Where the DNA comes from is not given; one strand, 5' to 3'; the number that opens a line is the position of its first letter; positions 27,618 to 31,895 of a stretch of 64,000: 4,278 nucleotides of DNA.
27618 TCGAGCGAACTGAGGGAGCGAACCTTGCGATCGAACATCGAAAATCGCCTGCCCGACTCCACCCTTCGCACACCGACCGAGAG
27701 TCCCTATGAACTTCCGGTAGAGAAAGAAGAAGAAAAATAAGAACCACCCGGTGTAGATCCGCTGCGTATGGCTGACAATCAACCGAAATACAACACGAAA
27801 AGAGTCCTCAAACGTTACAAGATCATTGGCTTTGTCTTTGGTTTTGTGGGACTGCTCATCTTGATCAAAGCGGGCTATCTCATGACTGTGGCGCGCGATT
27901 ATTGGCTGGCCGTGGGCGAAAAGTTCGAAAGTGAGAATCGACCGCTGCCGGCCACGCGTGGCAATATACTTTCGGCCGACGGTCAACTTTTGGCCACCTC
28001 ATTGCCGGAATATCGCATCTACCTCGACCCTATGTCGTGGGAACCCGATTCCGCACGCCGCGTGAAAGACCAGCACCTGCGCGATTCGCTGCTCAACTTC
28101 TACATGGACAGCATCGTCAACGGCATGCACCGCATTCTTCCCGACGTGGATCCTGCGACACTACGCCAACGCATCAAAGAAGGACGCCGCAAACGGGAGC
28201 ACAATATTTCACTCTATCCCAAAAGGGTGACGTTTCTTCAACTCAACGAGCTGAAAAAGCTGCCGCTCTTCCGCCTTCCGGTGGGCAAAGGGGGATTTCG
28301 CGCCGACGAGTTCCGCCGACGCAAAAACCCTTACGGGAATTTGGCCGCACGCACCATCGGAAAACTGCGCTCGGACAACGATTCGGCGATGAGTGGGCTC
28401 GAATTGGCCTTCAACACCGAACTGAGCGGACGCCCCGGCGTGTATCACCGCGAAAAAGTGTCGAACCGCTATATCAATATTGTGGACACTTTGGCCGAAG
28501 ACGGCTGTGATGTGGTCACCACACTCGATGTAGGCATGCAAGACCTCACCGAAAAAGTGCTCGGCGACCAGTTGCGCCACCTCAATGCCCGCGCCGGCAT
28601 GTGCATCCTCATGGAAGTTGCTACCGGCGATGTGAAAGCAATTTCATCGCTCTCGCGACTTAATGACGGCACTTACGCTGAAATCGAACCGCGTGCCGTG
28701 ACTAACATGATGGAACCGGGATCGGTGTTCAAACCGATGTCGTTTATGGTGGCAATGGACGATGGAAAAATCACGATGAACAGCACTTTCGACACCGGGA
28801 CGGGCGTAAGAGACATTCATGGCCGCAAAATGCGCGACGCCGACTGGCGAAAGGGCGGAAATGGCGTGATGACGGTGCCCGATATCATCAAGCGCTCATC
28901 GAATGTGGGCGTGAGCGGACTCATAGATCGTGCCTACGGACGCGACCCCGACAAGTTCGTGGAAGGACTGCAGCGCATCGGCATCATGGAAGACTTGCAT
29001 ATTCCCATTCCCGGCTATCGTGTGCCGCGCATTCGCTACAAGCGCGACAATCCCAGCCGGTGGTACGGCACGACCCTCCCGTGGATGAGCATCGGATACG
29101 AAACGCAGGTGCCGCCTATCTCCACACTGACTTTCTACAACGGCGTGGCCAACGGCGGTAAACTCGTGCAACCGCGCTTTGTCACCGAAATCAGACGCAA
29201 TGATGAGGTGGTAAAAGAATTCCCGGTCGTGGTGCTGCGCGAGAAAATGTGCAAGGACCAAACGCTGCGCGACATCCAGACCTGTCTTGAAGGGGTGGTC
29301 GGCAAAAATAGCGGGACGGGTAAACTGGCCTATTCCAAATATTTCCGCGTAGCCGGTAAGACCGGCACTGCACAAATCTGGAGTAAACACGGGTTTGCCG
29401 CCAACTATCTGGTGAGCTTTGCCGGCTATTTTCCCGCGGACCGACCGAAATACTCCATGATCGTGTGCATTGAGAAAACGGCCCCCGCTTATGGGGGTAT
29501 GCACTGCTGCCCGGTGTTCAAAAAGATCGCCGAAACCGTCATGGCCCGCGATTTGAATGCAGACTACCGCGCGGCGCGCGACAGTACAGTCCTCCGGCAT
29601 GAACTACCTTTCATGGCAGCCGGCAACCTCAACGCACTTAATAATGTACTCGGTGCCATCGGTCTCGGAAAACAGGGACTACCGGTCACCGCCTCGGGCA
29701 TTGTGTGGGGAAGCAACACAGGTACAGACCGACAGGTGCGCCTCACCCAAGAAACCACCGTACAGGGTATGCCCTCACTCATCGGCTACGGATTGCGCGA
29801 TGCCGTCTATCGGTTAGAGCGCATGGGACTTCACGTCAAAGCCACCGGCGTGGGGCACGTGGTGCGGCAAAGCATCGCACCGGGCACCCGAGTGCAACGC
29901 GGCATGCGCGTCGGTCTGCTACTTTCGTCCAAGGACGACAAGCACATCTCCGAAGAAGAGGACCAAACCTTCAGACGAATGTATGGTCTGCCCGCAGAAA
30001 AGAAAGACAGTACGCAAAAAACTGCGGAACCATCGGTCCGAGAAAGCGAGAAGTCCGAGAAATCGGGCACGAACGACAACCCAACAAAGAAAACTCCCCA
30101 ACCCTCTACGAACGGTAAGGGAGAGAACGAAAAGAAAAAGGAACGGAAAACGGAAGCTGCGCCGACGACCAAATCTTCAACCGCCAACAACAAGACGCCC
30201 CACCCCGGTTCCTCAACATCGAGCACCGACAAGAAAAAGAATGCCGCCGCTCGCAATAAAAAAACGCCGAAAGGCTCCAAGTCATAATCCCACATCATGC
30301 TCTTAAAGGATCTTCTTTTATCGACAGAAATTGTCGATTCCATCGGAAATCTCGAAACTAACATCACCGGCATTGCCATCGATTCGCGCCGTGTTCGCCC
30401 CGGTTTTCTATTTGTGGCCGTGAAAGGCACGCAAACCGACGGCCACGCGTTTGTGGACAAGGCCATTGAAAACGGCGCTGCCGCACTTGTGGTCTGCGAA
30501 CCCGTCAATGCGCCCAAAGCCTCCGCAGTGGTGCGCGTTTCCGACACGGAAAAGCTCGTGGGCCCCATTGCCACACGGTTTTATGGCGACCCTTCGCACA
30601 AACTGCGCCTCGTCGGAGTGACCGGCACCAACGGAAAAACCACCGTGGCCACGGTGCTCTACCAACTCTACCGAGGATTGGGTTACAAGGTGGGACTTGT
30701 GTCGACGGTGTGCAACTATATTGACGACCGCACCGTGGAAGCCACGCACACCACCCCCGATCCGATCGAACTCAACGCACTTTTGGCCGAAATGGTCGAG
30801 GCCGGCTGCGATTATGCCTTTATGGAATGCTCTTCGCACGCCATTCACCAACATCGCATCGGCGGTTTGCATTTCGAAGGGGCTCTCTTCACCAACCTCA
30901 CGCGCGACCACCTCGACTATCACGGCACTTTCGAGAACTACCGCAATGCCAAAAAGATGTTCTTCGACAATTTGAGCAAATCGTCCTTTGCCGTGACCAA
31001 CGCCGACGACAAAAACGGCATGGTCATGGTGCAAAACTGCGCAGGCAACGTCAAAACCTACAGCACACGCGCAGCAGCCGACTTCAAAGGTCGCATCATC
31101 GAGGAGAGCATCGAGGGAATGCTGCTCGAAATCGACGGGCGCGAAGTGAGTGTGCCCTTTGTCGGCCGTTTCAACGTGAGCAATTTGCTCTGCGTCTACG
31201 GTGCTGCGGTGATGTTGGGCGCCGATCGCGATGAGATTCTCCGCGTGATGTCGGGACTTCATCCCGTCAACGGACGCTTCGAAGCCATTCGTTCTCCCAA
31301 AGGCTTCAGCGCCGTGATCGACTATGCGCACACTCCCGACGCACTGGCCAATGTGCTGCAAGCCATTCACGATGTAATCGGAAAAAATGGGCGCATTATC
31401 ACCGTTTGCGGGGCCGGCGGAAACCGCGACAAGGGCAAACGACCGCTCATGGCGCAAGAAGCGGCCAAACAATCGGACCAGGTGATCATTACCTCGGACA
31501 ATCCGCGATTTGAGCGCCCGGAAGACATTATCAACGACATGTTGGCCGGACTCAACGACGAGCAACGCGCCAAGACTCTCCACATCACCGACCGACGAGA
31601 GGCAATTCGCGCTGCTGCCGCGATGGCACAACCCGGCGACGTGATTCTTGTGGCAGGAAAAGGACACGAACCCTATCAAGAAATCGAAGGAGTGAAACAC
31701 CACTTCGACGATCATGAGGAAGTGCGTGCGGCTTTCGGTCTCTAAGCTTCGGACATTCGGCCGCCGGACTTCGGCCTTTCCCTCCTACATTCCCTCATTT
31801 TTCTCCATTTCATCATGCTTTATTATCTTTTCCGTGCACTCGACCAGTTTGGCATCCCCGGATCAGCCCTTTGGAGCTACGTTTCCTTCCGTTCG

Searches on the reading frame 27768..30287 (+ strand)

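Call 83: search_protein_families(library=pfam, proteins=[window:27768-30287:+], max_evalue=0.001)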
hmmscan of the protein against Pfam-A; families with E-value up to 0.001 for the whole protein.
window:27768-30287:+ (839 aa): 3 families
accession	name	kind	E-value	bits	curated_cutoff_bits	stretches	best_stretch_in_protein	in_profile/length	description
PF00905.27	Transpeptidase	-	6.5e-43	147.5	22.1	1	277-588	1-298/299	Penicillin binding protein transpeptidase domain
PF03793.24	PASTA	-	1.1e-10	41.7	23.2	1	668-720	3-63/64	PASTA domain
PF03717.20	PBP_dimer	-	4.5e-10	40.7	24.4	1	60-227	2-166/180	Penicillin-binding Protein dimerisation domain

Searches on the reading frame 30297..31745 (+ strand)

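Call 83: search_protein_families(library=pfam, proteins=[window:30297-31745:+], max_evalue=0.001)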
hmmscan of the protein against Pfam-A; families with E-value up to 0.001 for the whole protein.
window:30297-31745:+ (482 aa): 3 families
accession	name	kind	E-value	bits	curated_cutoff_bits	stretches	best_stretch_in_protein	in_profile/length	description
PF08245.18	Mur_ligase_M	-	2.3e-52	178.3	24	1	108-303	1-199/200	Mur ligase middle domain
PF02875.26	Mur_ligase_C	-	5.9e-32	111.6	28.4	1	326-456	1-127/127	Mur ligase, glutamate ligase domain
PF01225.30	Mur_ligase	-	7.1e-12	46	21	1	23-80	2-79/95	Mur ligase family, catalytic domain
